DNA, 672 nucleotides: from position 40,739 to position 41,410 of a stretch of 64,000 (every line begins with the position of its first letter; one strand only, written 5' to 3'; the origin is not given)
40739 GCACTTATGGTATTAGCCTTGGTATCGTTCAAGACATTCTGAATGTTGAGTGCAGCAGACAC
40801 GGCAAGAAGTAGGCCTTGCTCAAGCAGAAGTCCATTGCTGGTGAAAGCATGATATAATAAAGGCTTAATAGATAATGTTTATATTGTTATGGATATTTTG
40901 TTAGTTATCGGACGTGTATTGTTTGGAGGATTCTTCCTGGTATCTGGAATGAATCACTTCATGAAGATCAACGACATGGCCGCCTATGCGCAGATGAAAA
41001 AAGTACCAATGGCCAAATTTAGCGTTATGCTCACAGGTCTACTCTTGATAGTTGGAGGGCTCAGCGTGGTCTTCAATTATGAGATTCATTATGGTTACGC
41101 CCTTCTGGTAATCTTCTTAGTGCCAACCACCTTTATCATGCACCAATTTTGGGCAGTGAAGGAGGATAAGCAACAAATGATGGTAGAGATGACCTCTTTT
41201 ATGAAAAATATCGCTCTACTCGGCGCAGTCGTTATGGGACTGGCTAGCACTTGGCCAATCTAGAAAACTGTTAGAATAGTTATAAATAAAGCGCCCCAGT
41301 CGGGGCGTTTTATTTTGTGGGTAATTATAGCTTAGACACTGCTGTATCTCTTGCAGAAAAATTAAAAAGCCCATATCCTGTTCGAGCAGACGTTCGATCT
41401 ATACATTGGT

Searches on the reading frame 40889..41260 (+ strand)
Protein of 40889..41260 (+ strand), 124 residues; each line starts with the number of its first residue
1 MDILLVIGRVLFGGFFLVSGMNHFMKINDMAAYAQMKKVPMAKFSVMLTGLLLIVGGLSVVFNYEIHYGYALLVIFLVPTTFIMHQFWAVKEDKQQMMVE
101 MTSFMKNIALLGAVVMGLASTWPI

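Call 3: search_protein_families(library=pfam, proteins=[window:40889-41260:+], max_evalue=0.01)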
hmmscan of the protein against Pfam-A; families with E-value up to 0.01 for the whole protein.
window:40889-41260:+ (124 aa): 4 families
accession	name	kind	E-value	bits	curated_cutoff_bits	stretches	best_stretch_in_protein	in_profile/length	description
PF07681.17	DoxX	-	9.9e-11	42.6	23.6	1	5-86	2-85/85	DoxX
PF05514.17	HR_lesion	-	2.1e-09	38.1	22.6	1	52-115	70-133/138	HR-like lesion-inducing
PF15111.12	TMEM101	-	0.00047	20.2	27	1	4-116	135-248/252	TMEM101 protein family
PF07291.16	MauE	-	0.0013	19.5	27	1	1-90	1-93/128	Methylamine utilisation protein MauE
